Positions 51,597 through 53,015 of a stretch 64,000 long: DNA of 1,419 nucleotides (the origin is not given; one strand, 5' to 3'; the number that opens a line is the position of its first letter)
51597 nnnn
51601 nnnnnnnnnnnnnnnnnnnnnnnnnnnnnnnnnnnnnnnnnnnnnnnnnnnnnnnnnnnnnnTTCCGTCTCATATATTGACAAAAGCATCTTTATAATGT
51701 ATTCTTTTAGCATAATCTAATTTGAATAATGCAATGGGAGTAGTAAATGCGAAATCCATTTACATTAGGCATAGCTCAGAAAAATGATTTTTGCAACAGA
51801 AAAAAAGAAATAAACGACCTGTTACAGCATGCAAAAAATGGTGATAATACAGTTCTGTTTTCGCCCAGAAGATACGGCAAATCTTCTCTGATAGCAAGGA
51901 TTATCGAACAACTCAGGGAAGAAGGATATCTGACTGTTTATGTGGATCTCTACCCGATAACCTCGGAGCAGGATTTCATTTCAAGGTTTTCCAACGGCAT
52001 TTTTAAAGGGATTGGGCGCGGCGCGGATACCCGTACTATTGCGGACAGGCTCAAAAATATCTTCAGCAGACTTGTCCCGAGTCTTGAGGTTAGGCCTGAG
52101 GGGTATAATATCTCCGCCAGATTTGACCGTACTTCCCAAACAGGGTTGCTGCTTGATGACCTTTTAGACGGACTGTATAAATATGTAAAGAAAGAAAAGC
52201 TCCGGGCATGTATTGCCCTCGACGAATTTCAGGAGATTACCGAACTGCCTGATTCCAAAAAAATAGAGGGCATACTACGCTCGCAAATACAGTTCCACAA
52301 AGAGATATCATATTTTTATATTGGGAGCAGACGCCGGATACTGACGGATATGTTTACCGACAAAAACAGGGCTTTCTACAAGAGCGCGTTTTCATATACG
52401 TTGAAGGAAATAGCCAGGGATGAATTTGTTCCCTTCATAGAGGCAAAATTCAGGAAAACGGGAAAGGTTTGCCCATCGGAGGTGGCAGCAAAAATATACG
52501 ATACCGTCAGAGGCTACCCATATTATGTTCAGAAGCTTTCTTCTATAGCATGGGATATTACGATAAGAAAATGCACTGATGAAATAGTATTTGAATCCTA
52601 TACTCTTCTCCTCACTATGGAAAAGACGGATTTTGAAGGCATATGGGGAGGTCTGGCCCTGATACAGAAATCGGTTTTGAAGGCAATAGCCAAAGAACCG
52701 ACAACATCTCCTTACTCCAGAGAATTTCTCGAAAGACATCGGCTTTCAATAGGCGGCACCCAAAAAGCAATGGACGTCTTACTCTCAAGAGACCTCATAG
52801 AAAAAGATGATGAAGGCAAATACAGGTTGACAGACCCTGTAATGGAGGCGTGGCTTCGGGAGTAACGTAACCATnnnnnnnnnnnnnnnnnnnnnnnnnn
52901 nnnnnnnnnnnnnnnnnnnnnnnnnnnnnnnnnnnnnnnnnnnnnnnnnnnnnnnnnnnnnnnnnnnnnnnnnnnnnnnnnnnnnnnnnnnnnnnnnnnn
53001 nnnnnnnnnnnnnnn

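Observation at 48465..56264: RM-like trio: PLD(HKD)-SNF2 helicase fusion, AAA ATPase, and a 1129-aa PglX/Eco57I-like methyltransferase; it fits neither BREX nor DISARM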

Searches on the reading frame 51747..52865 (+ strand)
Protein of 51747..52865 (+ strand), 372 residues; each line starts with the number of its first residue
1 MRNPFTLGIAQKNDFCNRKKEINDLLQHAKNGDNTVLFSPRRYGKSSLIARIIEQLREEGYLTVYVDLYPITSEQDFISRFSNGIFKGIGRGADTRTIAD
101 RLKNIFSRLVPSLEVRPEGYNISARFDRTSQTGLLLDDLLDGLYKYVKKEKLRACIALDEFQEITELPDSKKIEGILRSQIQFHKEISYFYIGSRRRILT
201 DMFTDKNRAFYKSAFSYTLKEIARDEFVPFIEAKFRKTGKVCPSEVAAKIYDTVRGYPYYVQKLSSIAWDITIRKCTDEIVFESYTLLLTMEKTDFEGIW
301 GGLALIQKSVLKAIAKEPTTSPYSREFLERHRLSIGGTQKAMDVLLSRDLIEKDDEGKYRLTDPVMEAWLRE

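Call 3: search_protein_families(library=pfam, proteins=[window:51747-52865:+], max_evalue=0.01)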
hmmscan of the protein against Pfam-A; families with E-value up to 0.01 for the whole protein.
window:51747-52865:+ (372 aa): 5 families
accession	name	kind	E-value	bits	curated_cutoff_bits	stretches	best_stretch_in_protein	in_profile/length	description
PF01637.24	ATPase_2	-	1.6e-12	48.1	33.2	1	15-264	1-225/225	ATPase domain predominantly from Archaea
PF13401.12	AAA_22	-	7.2e-06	26.8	27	1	34-194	7-123/130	AAA domain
PF13173.12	AAA_14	-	4.1e-05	24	27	0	36-77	6-48/129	AAA domain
PF14516.12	AAA_35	-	7.7e-05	22.1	27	1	29-71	28-70/331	AAA-like domain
PF13191.12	AAA_16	-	0.0071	17.3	32.6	0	19-167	6-147/167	AAA ATPase domain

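Call 4: search_protein_families(library=padloc, proteins=[window:51747-52865:+], max_evalue=0.01)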
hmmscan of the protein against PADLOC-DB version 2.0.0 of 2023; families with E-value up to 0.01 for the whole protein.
window:51747-52865:+ (372 aa): 2 families
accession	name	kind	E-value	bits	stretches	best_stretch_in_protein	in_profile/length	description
PDLC04787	PDC-S01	-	8.6e-05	19.6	1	14-60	9-55/412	-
PDLC04789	PDC-S01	-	0.003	14.7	1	23-62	8-46/375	-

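Call 5: search_protein_families(library=ncbifam, proteins=[window:51747-52865:+], max_evalue=0.001)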
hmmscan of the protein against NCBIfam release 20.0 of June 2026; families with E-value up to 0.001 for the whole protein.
window:51747-52865:+ (372 aa): 1 family
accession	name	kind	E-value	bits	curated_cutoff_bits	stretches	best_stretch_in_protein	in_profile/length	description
NF053861.1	DS8_antiphage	equivalog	0.00053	17.8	790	1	17-75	355-413/994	anti-phage protein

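Call 23: search_solved_structures(query=window:51747-52862:+, max_evalue=1)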
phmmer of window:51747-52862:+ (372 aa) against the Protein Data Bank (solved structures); distinct sequences matched with E-value up to 1: 0.

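Call 55: find_homologous_proteins(query=window:51747-52862:+, max_evalue=0.00001)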
Query window:51747-52862:+ (372 aa): 947 proteins with E <= 0.00001 among 5138 candidates; the best 120 are listed.
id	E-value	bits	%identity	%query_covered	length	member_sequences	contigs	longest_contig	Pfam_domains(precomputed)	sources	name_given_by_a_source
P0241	1.1e-230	783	93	100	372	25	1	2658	PF13401.13,PF01637.25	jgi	jgi:AAA+ ATPase superfamily predicted ATPase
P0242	3.3e-193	660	75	100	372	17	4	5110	PF01637.25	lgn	-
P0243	1.0e-190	652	74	100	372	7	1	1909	PF01637.25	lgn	-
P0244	2.9e-187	640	72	100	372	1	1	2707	PF01637.25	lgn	-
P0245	3.9e-187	640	73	100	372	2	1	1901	PF01637.25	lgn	-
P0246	1.4e-185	635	72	100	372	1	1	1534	PF01637.25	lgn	-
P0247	4.2e-185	633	73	100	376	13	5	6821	PF01637.25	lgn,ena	-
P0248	7.9e-185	632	73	100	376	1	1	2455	PF01637.25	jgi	jgi:hypothetical protein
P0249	3.8e-184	630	73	100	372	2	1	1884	PF13173.13,PF01637.25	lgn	-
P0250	1.1e-182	625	72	99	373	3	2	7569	PF13401.13,PF01637.25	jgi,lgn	-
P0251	1.5e-182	625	71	100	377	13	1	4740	PF01637.25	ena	-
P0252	3.7e-182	624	72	100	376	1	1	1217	PF01637.25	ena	-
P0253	4.9e-182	623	71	100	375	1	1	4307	PF13401.13,PF01637.25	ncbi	-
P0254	4.9e-182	623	71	100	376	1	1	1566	PF13401.13,PF01637.25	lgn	-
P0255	9.1e-181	619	71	100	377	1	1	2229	PF01637.25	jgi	jgi:hypothetical protein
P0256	1.6e-180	618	70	100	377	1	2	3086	PF01637.25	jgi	jgi:hypothetical protein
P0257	1.7e-180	618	70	100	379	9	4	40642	PF13401.13,PF01637.25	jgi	jgi:uncharacterized protein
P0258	5.1e-180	617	70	100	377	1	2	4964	PF01637.25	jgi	jgi:hypothetical protein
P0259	6.4e-180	616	70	100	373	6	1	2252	PF13401.13,PF01637.25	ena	-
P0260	1.8e-179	615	70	100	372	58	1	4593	PF13401.13,PF01637.25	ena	-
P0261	2.2e-179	614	70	100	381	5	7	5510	PF01637.25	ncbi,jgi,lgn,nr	ncbi:MAG: hypothetical protein FJ106_17800 [Deltaproteobacteria bacterium]|nr:hypothetical protein [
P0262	1.1e-178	612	71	100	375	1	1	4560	PF01637.25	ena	-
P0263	2.2e-178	611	70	99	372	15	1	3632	PF01637.25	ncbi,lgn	-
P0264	3.8e-176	604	70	100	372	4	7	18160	PF01637.25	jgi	-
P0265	4.2e-176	604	71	98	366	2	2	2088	PF01637.25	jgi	jgi:hypothetical protein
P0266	1.2e-175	602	69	100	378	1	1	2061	PF13401.13,PF01637.25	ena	-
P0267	3.3e-175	601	69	100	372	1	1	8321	PF01637.25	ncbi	-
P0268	9.8e-175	599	70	100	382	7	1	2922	PF01637.25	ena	-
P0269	5.6e-174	597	70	99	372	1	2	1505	PF13401.13,PF01637.25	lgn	-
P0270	1.8e-173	595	69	100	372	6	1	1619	PF01637.25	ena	-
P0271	2.3e-173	595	68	100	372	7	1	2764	PF01637.25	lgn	-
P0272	1.8e-172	592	67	100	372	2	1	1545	PF01637.25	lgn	-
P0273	2.9e-172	591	67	100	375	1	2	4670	PF01637.25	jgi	jgi:uncharacterized protein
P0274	1.7e-171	588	66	100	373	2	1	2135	PF13401.13,PF01637.25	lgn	-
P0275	1.7e-171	588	68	100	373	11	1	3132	PF01637.25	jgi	jgi:uncharacterized protein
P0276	4.7e-171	587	67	100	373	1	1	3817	PF13401.13,PF01637.25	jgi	jgi:hypothetical protein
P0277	1.1e-168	579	67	100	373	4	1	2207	PF13401.13,PF01637.25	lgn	-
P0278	7.1e-167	573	66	100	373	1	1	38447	PF13401.13,PF01637.25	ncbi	ncbi:MAG: ATP-binding protein [Thermodesulfobacteriota bacterium]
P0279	1.9e-166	572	65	99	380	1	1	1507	PF13173.13,PF14516.13,PF01637.25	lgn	-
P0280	2.5e-166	572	66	100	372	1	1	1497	PF01637.25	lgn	-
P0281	2.8e-166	571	66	99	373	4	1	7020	PF01637.25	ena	-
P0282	5.5e-166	570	66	100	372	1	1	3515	PF13173.13,PF13401.13,PF01637.25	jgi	-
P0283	8.5e-166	570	67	99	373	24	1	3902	PF01637.25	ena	-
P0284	1.4e-164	566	66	100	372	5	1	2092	PF13401.13,PF01637.25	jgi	jgi:hypothetical protein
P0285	1.0e-163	563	63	100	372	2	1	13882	PF01637.25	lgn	-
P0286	1.5e-163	562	65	99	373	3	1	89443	PF13173.13,PF01637.25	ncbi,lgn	ncbi:MAG: ATP-binding protein [Nitrospirota bacterium]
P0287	1.3e-162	559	64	100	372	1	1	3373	PF13173.13,PF24406.2,PF13401.13,PF14516.13,PF01637.25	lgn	-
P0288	1.7e-162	559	65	100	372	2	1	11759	PF13173.13,PF13401.13,PF14516.13,PF01637.25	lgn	-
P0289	8.4e-162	557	65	99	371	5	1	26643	PF01637.25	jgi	jgi:hypothetical protein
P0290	9.6e-162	556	64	99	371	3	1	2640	PF01637.25,PF13191.13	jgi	jgi:hypothetical protein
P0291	3.4e-161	555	64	100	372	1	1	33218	PF13173.13,PF13401.13,PF14516.13,PF01637.25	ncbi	-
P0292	2.2e-160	552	63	100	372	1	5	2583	PF13173.13,PF13401.13,PF01637.25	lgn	-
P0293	1.6e-158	546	63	100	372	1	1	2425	PF13173.13,PF13401.13,PF01637.25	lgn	-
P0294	2.4e-158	545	63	100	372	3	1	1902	PF13173.13,PF13401.13,PF01637.25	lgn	-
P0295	7.1e-157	540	64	99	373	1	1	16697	PF13173.13,PF01637.25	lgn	-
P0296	1.2e-156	540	63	99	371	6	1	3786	PF13173.13,PF13401.13,PF01637.25,PF13191.13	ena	-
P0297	1.3e-156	540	61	99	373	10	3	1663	PF13173.13,PF13401.13,PF01637.25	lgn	-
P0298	1.8e-156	539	62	100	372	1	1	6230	PF13173.13,PF13401.13,PF01637.25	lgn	-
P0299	3.3e-156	538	63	100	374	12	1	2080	PF01637.25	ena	-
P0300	3.4e-156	538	62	99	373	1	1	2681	PF13173.13,PF13401.13,PF01637.25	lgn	-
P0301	1.1e-154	533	61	100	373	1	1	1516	PF13401.13,PF01637.25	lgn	-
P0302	5.2e-154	531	62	99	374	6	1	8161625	PF13401.13,PF01637.25,PF13191.13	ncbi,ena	-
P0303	5.8e-154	531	61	99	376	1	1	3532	PF13401.13,PF01637.25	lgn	-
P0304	7.4e-154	530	62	99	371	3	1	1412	PF01637.25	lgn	-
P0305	1.8e-153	529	59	100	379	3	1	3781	PF01637.25,PF13191.13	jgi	jgi:uncharacterized protein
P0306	1.4e-152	526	59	99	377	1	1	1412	PF01637.25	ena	-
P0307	1.9e-152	526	62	100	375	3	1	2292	PF01637.25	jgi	-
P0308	3.5e-152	525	59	99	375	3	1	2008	PF01637.25,PF13191.13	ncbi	-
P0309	1.6e-151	523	60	99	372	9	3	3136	PF13173.13,PF13401.13,PF01637.25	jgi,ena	-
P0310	2.6e-151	522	61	99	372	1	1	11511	PF13173.13,PF01637.25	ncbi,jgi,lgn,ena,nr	ncbi:MAG TPA: ATP-binding protein [Acidobacteriota bacterium]|nr:ATP-binding protein [Acidobacteriot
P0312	3.4e-151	522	59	99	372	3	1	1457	PF13173.13,PF01637.25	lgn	-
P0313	3.8e-151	522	59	99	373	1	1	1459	PF13401.13,PF14516.13,PF01637.25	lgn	-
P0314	9.8e-151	520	59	99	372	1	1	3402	PF13173.13,PF01637.25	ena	-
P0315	1.1e-150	520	59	99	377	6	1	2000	PF13401.13,PF01637.25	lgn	-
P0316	1.2e-150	520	59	100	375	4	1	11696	PF01637.25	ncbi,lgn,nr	ncbi:MAG: hypothetical protein L7F78_01155 [Syntrophales bacterium LBB04]|nr:hypothetical protein [S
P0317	2.7e-150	519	60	99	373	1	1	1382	PF01637.25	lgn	-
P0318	4.2e-150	518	60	100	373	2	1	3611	PF13401.13,PF01637.25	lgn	-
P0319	3.4e-149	515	59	100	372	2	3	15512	PF13401.13,PF01637.25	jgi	jgi:hypothetical protein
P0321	3.5e-148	512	61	99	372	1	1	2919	PF13173.13,PF13401.13,PF01637.25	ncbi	-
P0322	4.9e-148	511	58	99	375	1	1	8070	PF01637.25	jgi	jgi:AAA+ ATPase superfamily predicted ATPase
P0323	7.4e-148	511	59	100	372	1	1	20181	PF13401.13,PF01637.25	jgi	jgi:predicted transcriptional regulator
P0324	8.8e-148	510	60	100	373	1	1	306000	PF01637.25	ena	-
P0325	2.5e-147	509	59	100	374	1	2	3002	PF01637.25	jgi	-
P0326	3.4e-147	509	57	100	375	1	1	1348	PF01637.25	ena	-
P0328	9.1e-147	507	59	99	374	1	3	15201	PF13173.13,PF01637.25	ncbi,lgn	-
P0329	1.2e-146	507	58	99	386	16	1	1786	PF13173.13,PF01637.25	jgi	jgi:uncharacterized protein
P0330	1.4e-146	506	59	100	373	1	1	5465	PF01637.25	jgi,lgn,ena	-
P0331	2.5e-146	506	60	99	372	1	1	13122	PF13173.13,PF01637.25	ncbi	ncbi:MAG: ATP-binding protein [Bacteroidota bacterium]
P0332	3.9e-146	505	59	99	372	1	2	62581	PF01637.25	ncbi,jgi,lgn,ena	-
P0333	5.9e-146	504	58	100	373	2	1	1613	PF13173.13,PF01637.25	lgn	-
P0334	1.0e-145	504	58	100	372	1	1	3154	PF13173.13,PF01637.25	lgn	-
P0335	4.9e-145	501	58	99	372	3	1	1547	PF01637.25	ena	-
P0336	1.5e-144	500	59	99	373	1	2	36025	PF13173.13,PF13401.13,PF01637.25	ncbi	-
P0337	2.3e-144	499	58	100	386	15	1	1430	PF13173.13,PF01637.25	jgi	jgi:hypothetical protein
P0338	4.5e-144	498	58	99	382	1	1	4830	PF13401.13,PF01637.25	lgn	-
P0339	1.0e-143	497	58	100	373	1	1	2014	PF01637.25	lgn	-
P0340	2.1e-143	496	58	100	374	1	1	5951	PF13173.13,PF13401.13,PF01637.25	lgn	-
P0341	2.4e-143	496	57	99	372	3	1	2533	PF01637.25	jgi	-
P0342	3.4e-143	495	57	100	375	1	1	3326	PF01637.25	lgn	-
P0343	6.8e-143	494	57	100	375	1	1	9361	PF01637.25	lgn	-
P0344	2.6e-142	493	59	99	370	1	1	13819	PF13401.13,PF01637.25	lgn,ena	-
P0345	4.4e-142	492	58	99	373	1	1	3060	PF01637.25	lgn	-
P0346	4.7e-142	492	58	99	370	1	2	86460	PF13173.13,PF13401.13,PF14516.13,PF01637.25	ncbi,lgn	-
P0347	1.9e-141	490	57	100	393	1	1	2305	PF13173.13,PF13401.13,PF01637.25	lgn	-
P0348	2.7e-141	489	57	99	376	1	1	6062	PF13173.13,PF01637.25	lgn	-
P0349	6.3e-141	488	58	100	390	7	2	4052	PF01637.25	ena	-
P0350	2.9e-140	486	57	100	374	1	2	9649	PF13173.13,PF01637.25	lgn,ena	-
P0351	3.7e-140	485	56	99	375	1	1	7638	PF13173.13,PF01637.25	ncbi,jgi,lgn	ncbi:MAG: ATP-binding protein [Dissulfurispiraceae bacterium]|jgi:AAA+ ATPase superfamily predicted 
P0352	4.1e-140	485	56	99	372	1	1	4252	PF14502.13,PF01637.25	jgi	-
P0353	5.5e-140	485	58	100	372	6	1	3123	PF13173.13,PF13401.13,PF01637.25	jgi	-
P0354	5.9e-140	485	58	100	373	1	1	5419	PF13173.13,PF13401.13,PF01637.25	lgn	-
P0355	8.0e-140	484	57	100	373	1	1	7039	PF13173.13,PF13401.13,PF01637.25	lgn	-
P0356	1.2e-139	484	58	100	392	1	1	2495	PF01637.25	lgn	-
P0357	3.1e-139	482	56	100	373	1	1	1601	PF13401.13,PF01637.25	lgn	-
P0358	7.5e-139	481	56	100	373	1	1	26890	PF01637.25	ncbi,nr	ncbi:MAG: ATP-binding protein [Deltaproteobacteria bacterium]|nr:ATP-binding protein [Deltaproteobac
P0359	2.7e-138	479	56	100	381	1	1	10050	PF13173.13,PF13401.13,PF01637.25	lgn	-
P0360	1.2e-137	477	56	100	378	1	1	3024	PF14516.13,PF01637.25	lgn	-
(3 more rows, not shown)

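Call 56: find_encoding_contigs(protein=P0257, flank=6000, max_places=2)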
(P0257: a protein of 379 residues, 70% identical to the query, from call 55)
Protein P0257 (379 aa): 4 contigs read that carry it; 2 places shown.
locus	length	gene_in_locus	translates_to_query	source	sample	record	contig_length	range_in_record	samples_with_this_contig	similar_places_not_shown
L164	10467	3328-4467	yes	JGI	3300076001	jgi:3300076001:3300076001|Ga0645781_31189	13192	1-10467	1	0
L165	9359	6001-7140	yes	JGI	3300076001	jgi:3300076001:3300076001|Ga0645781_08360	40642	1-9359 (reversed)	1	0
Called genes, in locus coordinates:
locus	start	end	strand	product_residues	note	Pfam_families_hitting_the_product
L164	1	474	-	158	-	?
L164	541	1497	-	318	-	-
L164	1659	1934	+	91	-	-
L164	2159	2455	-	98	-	-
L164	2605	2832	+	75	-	PF09720:Unstab_antitox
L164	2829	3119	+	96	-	PF05016:ParE_toxin (weak)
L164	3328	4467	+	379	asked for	PF01637:ATPase_2, PF13401:AAA_22 (faint)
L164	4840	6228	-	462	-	PF03050:DDE_Tnp_IS66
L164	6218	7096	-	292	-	PF14236:DruA, PF25680:Mom (weak)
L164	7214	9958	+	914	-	PF01571:GCV_T, PF08669:GCV_T_C (faint), PF00464:SHMT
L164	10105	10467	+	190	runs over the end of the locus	-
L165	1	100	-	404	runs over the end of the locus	PF02771:Acyl-CoA_dh_N, PF02770:Acyl-CoA_dh_M, PF00441:Acyl-CoA_dh_1, PF22924:ACOX_C_alpha1 (weak), PF08028:Acyl-CoA_dh_2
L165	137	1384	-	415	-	-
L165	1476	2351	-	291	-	PF00158:Sigma54_activat (faint), PF00004:AAA, PF07724:AAA_2, PF07728:AAA_5, PF10236:DAP3 (weak), PF13401:AAA_22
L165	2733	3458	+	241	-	PF01138:RNase_PH, PF03725:RNase_PH_C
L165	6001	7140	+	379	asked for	PF01637:ATPase_2, PF13401:AAA_22 (faint)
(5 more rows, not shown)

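Call 57: find_encoding_contigs(protein=P0286, flank=6000, max_places=1)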
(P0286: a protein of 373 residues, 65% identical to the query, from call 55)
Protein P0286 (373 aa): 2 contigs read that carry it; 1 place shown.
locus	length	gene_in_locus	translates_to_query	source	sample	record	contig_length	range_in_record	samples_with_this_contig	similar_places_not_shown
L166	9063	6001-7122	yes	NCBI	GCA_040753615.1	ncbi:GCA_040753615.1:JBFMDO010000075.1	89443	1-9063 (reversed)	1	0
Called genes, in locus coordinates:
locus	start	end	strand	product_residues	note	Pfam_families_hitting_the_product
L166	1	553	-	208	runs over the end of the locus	PF02223:Thymidylate_kin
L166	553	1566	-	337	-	-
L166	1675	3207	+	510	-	PF13541:ChlI, PF00493:MCM (faint), PF00158:Sigma54_activat (faint), PF01078:Mg_chelatase, PF07728:AAA_5 (faint), PF13335:Mg_chelatase_C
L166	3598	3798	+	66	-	PF00313:CSD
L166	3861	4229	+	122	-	-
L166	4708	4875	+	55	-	-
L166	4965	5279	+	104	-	PF00076:RRM_1, PF13893:RRM_5 (weak)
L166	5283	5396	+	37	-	PF01165:Ribosomal_S21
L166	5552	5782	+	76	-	PF13083:KH_KhpA-B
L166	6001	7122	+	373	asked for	PF01637:ATPase_2, PF13173:AAA_14 (faint)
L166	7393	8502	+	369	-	PF13173:AAA_14, PF13635:DUF4143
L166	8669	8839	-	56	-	-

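Call 58: find_encoding_contigs(protein=P0302, flank=6000, max_places=1)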
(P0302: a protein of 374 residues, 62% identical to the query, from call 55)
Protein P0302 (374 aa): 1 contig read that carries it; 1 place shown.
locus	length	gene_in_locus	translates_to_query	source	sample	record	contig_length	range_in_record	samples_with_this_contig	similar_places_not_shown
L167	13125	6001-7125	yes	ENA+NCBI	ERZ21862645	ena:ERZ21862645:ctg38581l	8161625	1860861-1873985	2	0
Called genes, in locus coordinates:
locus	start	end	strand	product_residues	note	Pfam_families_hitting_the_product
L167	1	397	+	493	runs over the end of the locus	-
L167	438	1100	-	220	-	PF02517:Rce1-like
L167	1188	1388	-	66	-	PF00313:CSD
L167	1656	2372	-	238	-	-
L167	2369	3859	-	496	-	-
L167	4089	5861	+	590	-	PF02310:B12-binding, PF04055:Radical_SAM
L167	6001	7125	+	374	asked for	PF01637:ATPase_2, PF13191:AAA_16 (weak), PF13401:AAA_22 (faint)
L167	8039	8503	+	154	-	PF13808:DDE_Tnp_1_assoc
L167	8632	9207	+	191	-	-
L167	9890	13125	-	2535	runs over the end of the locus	PF00501:AMP-binding, PF13193:AMP-binding_C, PF00550:PP-binding, PF00668:Condensation, PF00551:Formyl_trans_N, PF00501:AMP-binding, PF13193:AMP-binding_C, PF00550:PP-binding, +2 more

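Call 59: find_encoding_contigs(protein=P0324, flank=6000, max_places=1)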
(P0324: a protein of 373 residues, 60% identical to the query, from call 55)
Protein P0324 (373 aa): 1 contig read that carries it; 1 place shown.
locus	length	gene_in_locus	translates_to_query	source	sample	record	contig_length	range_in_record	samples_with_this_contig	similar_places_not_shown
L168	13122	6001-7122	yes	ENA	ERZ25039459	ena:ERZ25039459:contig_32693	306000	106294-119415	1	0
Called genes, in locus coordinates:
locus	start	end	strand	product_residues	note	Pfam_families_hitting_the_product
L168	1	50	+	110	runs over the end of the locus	-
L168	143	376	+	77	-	-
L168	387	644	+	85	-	-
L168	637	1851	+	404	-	PF13191:AAA_16, PF00004:AAA (weak), PF07728:AAA_5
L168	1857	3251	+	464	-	-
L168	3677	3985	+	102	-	PF01381:HTH_3 (weak)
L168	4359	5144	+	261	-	PF17762:HTH_ParB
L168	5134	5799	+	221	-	-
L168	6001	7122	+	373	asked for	PF01637:ATPase_2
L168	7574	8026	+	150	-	-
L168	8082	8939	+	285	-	PF02195:ParB_N (weak), PF17762:HTH_ParB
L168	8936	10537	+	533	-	PF00665:rve, PF22483:Mu-transpos_C_2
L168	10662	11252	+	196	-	PF01695:IstB_IS21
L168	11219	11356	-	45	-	-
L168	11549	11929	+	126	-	PF18498:DUF5618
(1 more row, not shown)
